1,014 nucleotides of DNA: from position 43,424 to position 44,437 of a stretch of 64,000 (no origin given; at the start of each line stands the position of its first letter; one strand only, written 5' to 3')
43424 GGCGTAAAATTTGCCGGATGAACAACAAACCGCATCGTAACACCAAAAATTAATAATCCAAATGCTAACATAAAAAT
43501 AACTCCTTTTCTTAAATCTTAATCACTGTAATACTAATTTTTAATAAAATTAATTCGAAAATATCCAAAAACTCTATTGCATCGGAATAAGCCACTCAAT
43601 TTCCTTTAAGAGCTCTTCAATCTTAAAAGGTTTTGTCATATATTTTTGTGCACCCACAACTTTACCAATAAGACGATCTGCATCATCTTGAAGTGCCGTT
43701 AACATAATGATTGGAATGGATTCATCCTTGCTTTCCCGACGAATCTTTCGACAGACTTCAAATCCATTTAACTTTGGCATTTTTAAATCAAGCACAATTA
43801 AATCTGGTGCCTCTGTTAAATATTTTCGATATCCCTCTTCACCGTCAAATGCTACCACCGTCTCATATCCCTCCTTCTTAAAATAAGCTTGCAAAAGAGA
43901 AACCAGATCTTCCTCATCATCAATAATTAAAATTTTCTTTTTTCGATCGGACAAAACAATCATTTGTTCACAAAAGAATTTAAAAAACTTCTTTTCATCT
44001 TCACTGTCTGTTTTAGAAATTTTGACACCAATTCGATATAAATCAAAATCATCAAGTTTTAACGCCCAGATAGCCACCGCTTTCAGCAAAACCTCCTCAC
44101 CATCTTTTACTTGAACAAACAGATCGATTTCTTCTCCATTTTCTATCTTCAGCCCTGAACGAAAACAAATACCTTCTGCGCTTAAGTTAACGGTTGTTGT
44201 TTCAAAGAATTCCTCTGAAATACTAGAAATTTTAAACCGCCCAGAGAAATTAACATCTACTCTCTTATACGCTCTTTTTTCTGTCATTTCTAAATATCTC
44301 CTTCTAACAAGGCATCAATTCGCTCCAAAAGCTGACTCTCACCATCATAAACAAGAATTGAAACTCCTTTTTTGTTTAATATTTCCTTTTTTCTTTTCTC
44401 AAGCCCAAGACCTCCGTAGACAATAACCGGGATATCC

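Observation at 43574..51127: Five-gene signalling cluster with no DNA-binding output: two kinases and three receiver-only regulators, one fused to PilZ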

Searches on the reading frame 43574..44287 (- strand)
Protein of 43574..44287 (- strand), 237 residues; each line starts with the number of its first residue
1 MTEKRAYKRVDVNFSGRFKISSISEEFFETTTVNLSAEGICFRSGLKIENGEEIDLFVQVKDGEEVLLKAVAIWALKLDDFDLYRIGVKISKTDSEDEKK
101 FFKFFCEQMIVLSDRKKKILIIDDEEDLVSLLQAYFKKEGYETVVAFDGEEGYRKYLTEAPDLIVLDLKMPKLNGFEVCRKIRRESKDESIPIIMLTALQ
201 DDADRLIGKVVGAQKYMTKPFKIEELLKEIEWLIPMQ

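Call 3: search_protein_families(library=pfam, proteins=[window:43574-44287:-], max_evalue=0.01)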
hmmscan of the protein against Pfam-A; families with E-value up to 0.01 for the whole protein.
window:43574-44287:- (237 aa): 3 families
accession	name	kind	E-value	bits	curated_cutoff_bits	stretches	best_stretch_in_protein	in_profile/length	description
PF00072.30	Response_reg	-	2.8e-28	98.7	30.2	1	119-230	1-110/111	Response regulator receiver domain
PF07238.19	PilZ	-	4e-10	40.4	22.5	1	3-101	1-96/102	PilZ domain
PF23198.2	PDE8A_N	-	0.0016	18.8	29.6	1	116-200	9-95/147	PDE8A-like, N-terminal domain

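Call 4: search_protein_families(library=ncbifam, proteins=[window:43574-44287:-], max_evalue=0.01)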
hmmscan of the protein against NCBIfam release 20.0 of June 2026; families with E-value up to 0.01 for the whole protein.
window:43574-44287:- (237 aa): 99 families (the best 25 are shown)
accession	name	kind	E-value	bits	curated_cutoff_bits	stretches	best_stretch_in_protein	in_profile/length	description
NF045944.1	ResRegRpaBCyano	equivalog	3.1e-32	111.8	330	1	120-232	1-110/229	response regulator transcription factor RpaB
NF040534.1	resp_reg_YycF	equivalog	2.2e-29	102.3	340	1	117-229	1-110/231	response regulator YycF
NF007005.1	PRK09468.1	equivalog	6.7e-29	101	331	1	115-231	2-116/237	osmolarity response regulator transcription factor OmpR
TIGR02154.1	PhoB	equivalog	1e-28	100.2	296.2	1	116-231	2-117/226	phosphate regulon transcriptional regulator PhoB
NF040689.1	MtrAB_MtrA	equivalog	1e-27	97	300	1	119-230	1-109/219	MtrAB system response regulator MtrA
NF007135.0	PRK09581.1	equivalog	1.5e-27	96.5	474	1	118-233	4-119/457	PleD family two-component system response regulator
NF051850.1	RespRegRprY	equivalog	4.1e-27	95.1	370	1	114-232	2-118/234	response regulator transcription factor RprY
NF033120.0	vanR_FM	exception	1.4e-26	93.5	460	1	117-228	4-112/231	vancomycin resistance response regulator transcription factor, VanR-F/VanR-M family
NF053854.1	RespRegPhoBBctds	equivalog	1.5e-26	93.2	270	1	119-231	1-112/225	two-component system response regulator PhoB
NF008199.0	PRK10955.1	equivalog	3.9e-25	89.1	341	1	117-231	2-112/232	envelope stress response regulator transcription factor CpxR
NF012227.0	AdeR_RR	equivalog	6.9e-25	87.9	340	1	112-230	7-122/239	efflux system response regulator transcription factor AdeR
NF033117.2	vanR_ACDEGLN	exception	8.5e-25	87.6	350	1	119-227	1-106/226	VanR-ABDEGLN family response regulator transcription factor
NF008296.0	PRK11083.1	equivalog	1.9e-24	86.3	273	1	116-228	3-112/228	two-component system response regulator CreB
NF007982.1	PRK10710.1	equivalog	1.3e-23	83.8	380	1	115-229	6-117/235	envelope stress response regulator BaeR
NF041209.1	resp_regPieR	equivalog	2.2e-23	83.1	450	1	118-229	2-110/231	two component system response regulator PieR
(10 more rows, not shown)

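Call 10: find_encoding_contigs(protein=window:43574-44287:-, flank=10000, max_places=6)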
Protein window:43574-44287:- (237 aa): 24 contigs read that carry it; 1 place shown.
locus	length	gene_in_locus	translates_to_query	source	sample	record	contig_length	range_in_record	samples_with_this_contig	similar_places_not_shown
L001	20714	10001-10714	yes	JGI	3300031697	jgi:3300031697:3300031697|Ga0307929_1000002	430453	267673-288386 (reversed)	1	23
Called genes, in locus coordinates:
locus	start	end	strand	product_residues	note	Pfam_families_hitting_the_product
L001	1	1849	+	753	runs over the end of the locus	PF00009:GTP_EFTU (faint), PF01926:MMR_HSR1, PF02421:FeoB_N, PF09439:SRPRB (weak), PF17910:FeoB_Cyto, PF07670:Gate, PF07664:FeoB_C, PF07670:Gate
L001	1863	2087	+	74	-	PF09012:FeoC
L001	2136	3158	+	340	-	PF03601:Cons_hypoth698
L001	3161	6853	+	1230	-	PF00672:HAMP, PF00989:PAS, PF08447:PAS_3, PF08448:PAS_4, PF13426:PAS_9, PF08447:PAS_3, PF00989:PAS, PF13426:PAS_9, +5 more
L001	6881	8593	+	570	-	PF05228:CHASE4, PF00512:HisKA, PF02518:HATPase_c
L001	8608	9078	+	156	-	PF00072:Response_reg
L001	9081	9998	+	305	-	PF00072:Response_reg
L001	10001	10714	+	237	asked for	PF07238:PilZ, PF00072:Response_reg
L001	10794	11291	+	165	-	PF20221:DUF6580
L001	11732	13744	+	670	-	PF07715:Plug, PF00593:TonB_dep_Rec_b-barrel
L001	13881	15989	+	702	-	PF02629:CoA_binding, PF13380:CoA_binding_2, PF13607:Succ_CoA_lig, PF19045:Ligase_CoA_2, PF13549:ATP-grasp_5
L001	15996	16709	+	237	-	PF13386:DsbD_2 (faint)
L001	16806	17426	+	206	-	PF06971:Put_DNA-bind_N, PF02629:CoA_binding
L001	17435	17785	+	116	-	PF01155:HypA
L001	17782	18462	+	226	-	PF02492:cobW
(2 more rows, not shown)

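Call 11: find_homologous_proteins(query=window:43574-44287:-, max_evalue=0.00001)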
Query window:43574-44287:- (237 aa): 4272 proteins with E <= 0.00001 among 4766 candidates; the best 120 are listed.
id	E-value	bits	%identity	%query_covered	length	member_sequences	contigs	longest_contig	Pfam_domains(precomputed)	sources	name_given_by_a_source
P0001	1.4e-147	508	100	100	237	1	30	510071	PF07238.20,PF00072.31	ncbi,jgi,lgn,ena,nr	ncbi:MAG: response regulator [Candidatus Aceula lacicola]|nr:response regulator [Candidatus Aceula l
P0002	8.6e-132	456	89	100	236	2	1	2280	PF07238.20,PF00072.31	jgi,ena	-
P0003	1.8e-124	432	83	100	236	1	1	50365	PF07238.20,PF00072.31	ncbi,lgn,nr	ncbi:MAG: response regulator [Candidatus Omnitrophica bacterium]|nr:response regulator [Candidatus O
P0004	1.1e-120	420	82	99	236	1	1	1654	PF07238.20,PF00072.31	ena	-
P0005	2.2e-117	409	77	99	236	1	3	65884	PF07238.20,PF23198.2,PF00072.31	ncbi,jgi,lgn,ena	-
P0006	4.2e-90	320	61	99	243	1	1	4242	PF07238.20,PF00072.31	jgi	-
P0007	5.2e-90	319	62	99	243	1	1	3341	PF07238.20,PF00072.31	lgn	-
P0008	1.3e-88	315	59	100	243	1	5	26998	PF07238.20,PF00072.31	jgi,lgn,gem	-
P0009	3.6e-88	313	60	99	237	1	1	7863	PF00072.31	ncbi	-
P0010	8.1e-88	312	60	99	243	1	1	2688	PF07238.20,PF00072.31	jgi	jgi:CheY-like chemotaxis protein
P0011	1.2e-86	308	60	99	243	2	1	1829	PF00072.31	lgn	-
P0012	2.2e-85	304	60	99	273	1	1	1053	PF07238.20,PF00072.31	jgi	jgi:CheY-like chemotaxis protein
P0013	7.6e-85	302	57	100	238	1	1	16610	PF07238.20,PF00072.31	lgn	-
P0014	1.4e-84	302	58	99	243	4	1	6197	PF07238.20,PF00072.31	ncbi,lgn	-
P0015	1.9e-84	301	58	99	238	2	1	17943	PF00072.31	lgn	-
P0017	2.3e-83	298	57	99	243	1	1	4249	PF07238.20,PF00072.31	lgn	-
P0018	2.7e-81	291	57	99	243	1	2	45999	PF07238.20,PF00072.31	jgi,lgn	-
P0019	4.6e-79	284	57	99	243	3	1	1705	PF07238.20,PF00072.31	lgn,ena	-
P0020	2.5e-77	278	57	99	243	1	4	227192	PF07238.20,PF00072.31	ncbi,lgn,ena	-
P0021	1.7e-66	242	49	99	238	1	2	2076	PF07238.20,PF23198.2,PF00072.31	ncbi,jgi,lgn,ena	-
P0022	1.7e-66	242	47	99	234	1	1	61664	PF07238.20,PF00072.31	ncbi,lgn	-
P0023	1.8e-64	236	47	97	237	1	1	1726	PF07238.20,PF00072.31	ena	-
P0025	8.5e-63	230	49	99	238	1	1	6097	PF07238.20,PF00072.31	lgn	-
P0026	2.5e-60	222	44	99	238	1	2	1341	PF07238.20,PF00072.31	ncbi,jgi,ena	-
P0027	3.3e-60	222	44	99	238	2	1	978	PF07238.20,PF00072.31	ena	-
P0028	7.3e-60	221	46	100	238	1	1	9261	PF07238.20,PF00072.31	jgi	jgi:CheY-like chemotaxis protein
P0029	8.3e-60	221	40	99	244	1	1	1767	PF07238.20,PF00072.31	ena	-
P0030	2.9e-59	219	46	100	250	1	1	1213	PF07238.20,PF00072.31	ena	-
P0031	1.2e-58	217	45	100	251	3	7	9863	PF07238.20,PF00072.31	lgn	-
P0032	2.1e-58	216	47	98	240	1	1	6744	PF07238.20,PF00072.31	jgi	-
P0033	3.6e-58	215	44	97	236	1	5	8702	PF07238.20,PF00072.31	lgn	-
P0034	9.9e-58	214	48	97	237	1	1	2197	PF07238.20,PF00072.31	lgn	-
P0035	3.7e-57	212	45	97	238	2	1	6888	PF07238.20,PF00072.31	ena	-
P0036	3.2e-55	206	44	97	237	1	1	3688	PF07238.20,PF00072.31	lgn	-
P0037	4.0e-55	205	43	98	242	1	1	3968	PF07238.20,PF00072.31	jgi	-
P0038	6.5e-55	205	44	97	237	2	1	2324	PF07238.20,PF00072.31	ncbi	-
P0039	1.8e-54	203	43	99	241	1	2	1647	PF07238.20,PF00072.31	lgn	-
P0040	5.7e-53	198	43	97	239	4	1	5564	PF07238.20,PF00072.31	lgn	-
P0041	1.8e-52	197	41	98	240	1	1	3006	PF07238.20,PF00072.31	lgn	-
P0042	3.1e-52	196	41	98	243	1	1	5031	PF07238.20,PF00072.31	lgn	-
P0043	9.0e-52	194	40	100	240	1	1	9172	PF07238.20,PF23198.2,PF00072.31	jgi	jgi:CheY-like chemotaxis protein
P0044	1.2e-49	187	41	98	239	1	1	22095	PF07238.20,PF00072.31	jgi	jgi:CheY-like chemotaxis protein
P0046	1.5e-46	177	39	97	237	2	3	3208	PF07238.20,PF00072.31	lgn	-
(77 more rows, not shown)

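Call 13: find_encoding_contigs(protein=P0020, flank=10000, max_places=2)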
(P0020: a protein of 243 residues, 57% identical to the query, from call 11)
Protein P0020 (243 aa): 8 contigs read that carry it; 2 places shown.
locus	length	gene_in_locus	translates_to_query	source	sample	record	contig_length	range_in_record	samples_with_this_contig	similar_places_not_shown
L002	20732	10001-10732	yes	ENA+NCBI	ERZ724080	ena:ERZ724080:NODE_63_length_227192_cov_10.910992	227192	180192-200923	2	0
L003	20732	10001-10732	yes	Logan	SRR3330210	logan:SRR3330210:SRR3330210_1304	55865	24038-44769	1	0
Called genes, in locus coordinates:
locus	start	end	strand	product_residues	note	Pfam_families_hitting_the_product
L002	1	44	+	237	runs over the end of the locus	PF18916:Lycopene_cyc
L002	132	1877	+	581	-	PF00920:ILVD_EDD_N, PF24877:ILV_EDD_C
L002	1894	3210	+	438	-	PF00270:DEAD (faint), PF13638:PIN_4, PF13401:AAA_22 (faint), PF02562:PhoH, PF13245:AAA_19 (faint), PF13604:AAA_30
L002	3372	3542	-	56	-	PF00037:Fer4 (weak), PF13237:Fer4_10, PF12838:Fer4_7, PF13187:Fer4_9, PF12797:Fer4_2 (weak), PF13237:Fer4_10 (weak), PF00037:Fer4, PF12837:Fer4_6, +6 more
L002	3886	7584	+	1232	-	PF00672:HAMP, PF08448:PAS_4, PF13426:PAS_9, PF08447:PAS_3, PF00989:PAS, PF13426:PAS_9, PF00512:HisKA, PF02518:HATPase_c, +6 more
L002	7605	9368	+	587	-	PF05228:CHASE4, PF00512:HisKA, PF02518:HATPase_c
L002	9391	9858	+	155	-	PF00072:Response_reg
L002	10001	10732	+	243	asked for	PF07238:PilZ, PF00072:Response_reg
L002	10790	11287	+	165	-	PF20221:DUF6580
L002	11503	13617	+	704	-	PF07715:Plug, PF00593:TonB_dep_Rec_b-barrel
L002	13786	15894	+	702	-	PF02629:CoA_binding, PF13380:CoA_binding_2, PF13607:Succ_CoA_lig, PF19045:Ligase_CoA_2, PF13549:ATP-grasp_5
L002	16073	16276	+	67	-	PF00313:CSD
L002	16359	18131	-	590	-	PF13510:Fer2_4, PF00037:Fer4 (faint), PF10588:NADH-G_4Fe-4S_3, PF13237:Fer4_10 (weak), PF12838:Fer4_7 (weak), PF02906:Fe_hyd_lg_C, PF02256:Fe_hyd_SSU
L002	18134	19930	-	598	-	PF01257:2Fe-2S_thioredx, PF01512:Complex1_51K, PF10531:SLBB (weak), PF10589:NADH_4Fe-4S, PF00037:Fer4, PF12838:Fer4_7, PF13187:Fer4_9, PF14697:Fer4_21, +4 more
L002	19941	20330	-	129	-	-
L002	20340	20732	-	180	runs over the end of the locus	PF02518:HATPase_c, PF13589:HATPase_c_3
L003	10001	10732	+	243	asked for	PF07238:PilZ, PF00072:Response_reg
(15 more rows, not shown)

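Call 14: find_encoding_contigs(protein=P0022, flank=10000, max_places=2)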
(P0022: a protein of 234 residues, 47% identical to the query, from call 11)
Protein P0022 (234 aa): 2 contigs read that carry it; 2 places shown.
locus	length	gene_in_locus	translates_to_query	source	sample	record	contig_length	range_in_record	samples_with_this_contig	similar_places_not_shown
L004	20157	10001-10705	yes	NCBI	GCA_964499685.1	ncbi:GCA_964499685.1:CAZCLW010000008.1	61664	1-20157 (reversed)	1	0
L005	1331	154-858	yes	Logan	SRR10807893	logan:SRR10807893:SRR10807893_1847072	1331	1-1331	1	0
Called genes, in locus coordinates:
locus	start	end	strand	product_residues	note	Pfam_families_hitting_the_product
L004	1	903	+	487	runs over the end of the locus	PF00989:PAS (weak), PF13426:PAS_9, PF08447:PAS_3, PF01590:GAF, PF13185:GAF_2, PF13492:GAF_3, PF00990:GGDEF, PF22335:Cas10-Cmr2_palm2 (weak)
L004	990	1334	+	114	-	-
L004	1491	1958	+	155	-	PF00376:MerR, PF13411:MerR_1, PF09278:MerR-DNA-bind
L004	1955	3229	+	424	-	-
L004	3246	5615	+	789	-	PF04945:YHS, PF19335:HMBD, PF00122:E1-E2_ATPase, PF00702:Hydrolase, PF08282:Hydrolase_3 (weak)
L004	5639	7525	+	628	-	-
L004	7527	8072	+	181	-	PF07690:MFS_1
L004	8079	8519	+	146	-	-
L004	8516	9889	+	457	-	-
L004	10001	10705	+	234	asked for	PF07238:PilZ, PF00072:Response_reg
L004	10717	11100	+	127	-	PF00072:Response_reg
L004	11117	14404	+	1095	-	PF02743:dCache_1, PF00989:PAS, PF13426:PAS_9, PF00989:PAS, PF08448:PAS_4, PF13188:PAS_8, PF13426:PAS_9, PF00989:PAS, +12 more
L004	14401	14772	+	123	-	PF00072:Response_reg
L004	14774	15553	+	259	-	PF00072:Response_reg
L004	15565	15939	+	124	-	PF02537:CRCB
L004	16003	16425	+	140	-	-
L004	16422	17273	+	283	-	PF02321:OEP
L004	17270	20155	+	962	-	?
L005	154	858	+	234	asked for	PF07238:PilZ, PF00072:Response_reg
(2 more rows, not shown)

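Call 15: find_encoding_contigs(protein=P0044, flank=10000, max_places=2)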
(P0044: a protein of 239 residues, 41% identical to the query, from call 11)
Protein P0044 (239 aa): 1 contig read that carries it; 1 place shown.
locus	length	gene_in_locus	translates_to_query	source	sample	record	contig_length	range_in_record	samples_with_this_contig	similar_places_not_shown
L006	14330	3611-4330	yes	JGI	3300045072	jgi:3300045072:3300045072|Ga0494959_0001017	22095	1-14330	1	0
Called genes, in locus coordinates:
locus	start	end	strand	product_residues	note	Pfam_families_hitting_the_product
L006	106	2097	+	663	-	-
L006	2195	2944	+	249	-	PF01135:PCMT (weak), PF08123:DOT1, PF00398:RrnaAD (weak), PF08241:Methyltransf_11 (weak), PF13649:Methyltransf_25, PF13847:Methyltransf_31 (faint)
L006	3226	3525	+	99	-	-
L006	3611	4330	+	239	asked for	PF07238:PilZ, PF00072:Response_reg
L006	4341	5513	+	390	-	PF13439:Glyco_transf_4, PF13579:Glyco_trans_4_4, PF20706:GT4-conflict (weak), PF00534:Glycos_transf_1, PF13692:Glyco_trans_1_4, PF13524:Glyco_trans_1_2 (weak)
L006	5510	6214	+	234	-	PF08889:WbqC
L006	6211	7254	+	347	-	PF01073:3Beta_HSD, PF01370:Epimerase, PF02719:Polysacc_synt_2, PF04321:RmlD_sub_bind, PF07993:NAD_binding_4 (weak), PF16363:GDP_Man_Dehyd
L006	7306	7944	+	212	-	PF02585:PIG-L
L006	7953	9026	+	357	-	PF00155:Aminotran_1_2, PF01041:DegT_DnrJ_EryC1, PF01053:Cys_Met_Meta_PP (weak)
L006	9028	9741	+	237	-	PF21948:LplA-B_cat, PF03099:BPL_LplA_LipB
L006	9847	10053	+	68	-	-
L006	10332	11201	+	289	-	PF20703:nSTAND1 (weak), PF01637:ATPase_2, PF13191:AAA_16, PF13173:AAA_14 (weak), PF13401:AAA_22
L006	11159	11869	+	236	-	-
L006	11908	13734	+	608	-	PF07660:STN (faint), PF03958:Secretin_N, PF00263:Secretin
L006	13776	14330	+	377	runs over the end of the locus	PF00515:TPR_1 (weak), PF07719:TPR_2 (weak), PF13371:TPR_9 (weak), PF13414:TPR_11 (weak), PF13432:TPR_16 (weak)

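Call 22: find_related_loci(query=A1, collection=genome_contigs, flank=10000)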
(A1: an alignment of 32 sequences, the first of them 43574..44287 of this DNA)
Query A1 (237 aa) in genome_contigs; peptide patterns used: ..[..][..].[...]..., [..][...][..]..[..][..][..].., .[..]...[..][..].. (x = any residue, [..] = any of these).
600 stretches matched a pattern (row limit reached: there are more); 549 encode a relative of the query (tblastn E <= 1e-3); the best 80 are kept; 80 distinct loci.
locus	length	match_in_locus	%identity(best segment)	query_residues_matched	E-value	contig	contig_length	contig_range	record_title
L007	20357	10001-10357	48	116-233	2e-31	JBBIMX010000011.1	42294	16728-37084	MAG: Deltaproteobacteria bacterium isolate BQF270218_bin_242 NODE_172_length_42294_cov_6.072469, whole genome shotgun se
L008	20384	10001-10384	47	116-236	3e-33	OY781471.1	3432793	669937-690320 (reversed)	MAG: Tissierellales bacterium isolate f5db3f26-e30e-4500-98bb-a46faba182b7 genome assembly, chromosome: 1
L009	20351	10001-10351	48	111-230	7e-31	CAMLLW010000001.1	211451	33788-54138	MAG: uncultured Clostridia bacterium isolate SRR12181049_bin.2_metawrap_v1.3.0_MAG genome assembly, contig: ERZ12593155_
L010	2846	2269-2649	45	108-234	2e-30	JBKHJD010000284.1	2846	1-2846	MAG: Syntrophobacteria bacterium isolate D4M11_17 NODE_26205_length_2846_cov_6.400215, whole genome shotgun sequence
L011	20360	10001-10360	47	112-234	4e-30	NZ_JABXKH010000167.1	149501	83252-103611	MAG: Nostoc sp. NMS2 NODE_68_length_149501_cov_259.648, whole genome shotgun sequence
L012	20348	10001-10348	49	114-231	5e-30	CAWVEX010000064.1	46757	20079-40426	MAG: Bacillota bacterium isolate metabat2_XCR1_HOM_6737_bwa.43 MAG genome assembly, contig: k87_207450, whole genome sho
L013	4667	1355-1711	51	116-234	5e-30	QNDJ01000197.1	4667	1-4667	MAG: candidate division KSB1 bacterium isolate B21_G16 B21_Guay16_scaffold_21145, whole genome shotgun sequence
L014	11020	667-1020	47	117-234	5e-30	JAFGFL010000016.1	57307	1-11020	MAG: Candidatus Omnitrophota bacterium isolate Zod_Metabat.1316 k87_2276648, whole genome shotgun sequence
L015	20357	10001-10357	42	116-234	2e-29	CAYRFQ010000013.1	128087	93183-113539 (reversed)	MAG TPA_asm: uncultured Alcaligenaceae bacterium isolate SRP128890_co1_8 genome assembly, contig: NODE_163_length_128087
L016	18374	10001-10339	46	116-231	3e-29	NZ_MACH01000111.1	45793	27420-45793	Bacillus proteolyticus strain TD42 contig45, whole genome shotgun sequence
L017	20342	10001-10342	48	116-231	3e-29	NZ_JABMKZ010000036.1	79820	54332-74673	Paenibacillus alba strain LMG 31323 NODE_35_length_79820_cov_22.962547, whole genome shotgun sequence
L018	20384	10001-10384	45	108-235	3e-29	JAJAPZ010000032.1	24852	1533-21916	MAG: Candidatus Obscuribacterium magneticum isolate DUR003 NODE_32_length_24852, whole genome shotgun sequence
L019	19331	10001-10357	45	116-234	3e-29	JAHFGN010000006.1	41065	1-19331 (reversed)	MAG: Candidatus Omnitrophota bacterium isolate nzgw316 NODE_555_length_41066_cov_3.327268, whole genome shotgun sequence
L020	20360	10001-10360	47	112-233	3e-29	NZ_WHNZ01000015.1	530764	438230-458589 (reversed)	Paenibacillus planticolens strain LMG 31457 Contig_15_102.448, whole genome shotgun sequence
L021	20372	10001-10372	48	114-235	3e-29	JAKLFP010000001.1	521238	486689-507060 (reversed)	MAG: Candidatus Omnitrophota bacterium isolate RA.bin19 RA.bin19_1, whole genome shotgun sequence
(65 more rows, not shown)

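Call 26: find_encoding_contigs(protein=P0005, flank=10000, max_places=1)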
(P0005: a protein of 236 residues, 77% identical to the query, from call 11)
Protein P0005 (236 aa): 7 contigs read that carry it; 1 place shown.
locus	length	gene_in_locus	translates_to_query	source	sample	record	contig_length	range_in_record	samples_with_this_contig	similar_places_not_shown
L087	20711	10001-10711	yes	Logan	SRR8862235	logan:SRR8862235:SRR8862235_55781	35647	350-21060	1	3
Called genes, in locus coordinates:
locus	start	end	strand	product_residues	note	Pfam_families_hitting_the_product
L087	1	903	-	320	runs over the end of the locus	PF00494:SQS_PSY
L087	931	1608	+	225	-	PF18916:Lycopene_cyc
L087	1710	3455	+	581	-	PF00920:ILVD_EDD_N, PF24877:ILV_EDD_C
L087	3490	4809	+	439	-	PF13638:PIN_4, PF13401:AAA_22 (faint), PF02562:PhoH, PF13245:AAA_19 (faint), PF13604:AAA_30 (faint)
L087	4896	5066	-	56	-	PF00037:Fer4, PF12837:Fer4_6 (weak), PF13237:Fer4_10, PF12838:Fer4_7, PF13187:Fer4_9, PF12797:Fer4_2, PF00037:Fer4, PF12837:Fer4_6, +7 more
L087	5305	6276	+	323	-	PF03601:Cons_hypoth698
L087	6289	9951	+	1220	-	PF00672:HAMP, PF08448:PAS_4, PF13426:PAS_9, PF08447:PAS_3, PF00989:PAS, PF13426:PAS_9, PF00512:HisKA, PF02518:HATPase_c, +7 more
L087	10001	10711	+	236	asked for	PF07238:PilZ, PF23198:PDE8A_N (weak), PF00072:Response_reg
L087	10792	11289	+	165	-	PF20221:DUF6580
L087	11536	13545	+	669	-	PF07715:Plug, PF00593:TonB_dep_Rec_b-barrel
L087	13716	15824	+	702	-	PF02629:CoA_binding, PF13380:CoA_binding_2, PF13607:Succ_CoA_lig, PF19045:Ligase_CoA_2, PF13549:ATP-grasp_5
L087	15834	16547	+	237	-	-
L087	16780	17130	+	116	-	PF01155:HypA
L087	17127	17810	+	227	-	PF02492:cobW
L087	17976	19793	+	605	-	PF01257:2Fe-2S_thioredx, PF01512:Complex1_51K, PF10589:NADH_4Fe-4S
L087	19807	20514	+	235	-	PF00111:Fer2, PF13510:Fer2_4, PF10588:NADH-G_4Fe-4S_3, PF22117:Fer4_Nqo3, PF13459:Fer4_15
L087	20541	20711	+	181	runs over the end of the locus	PF01058:Oxidored_q6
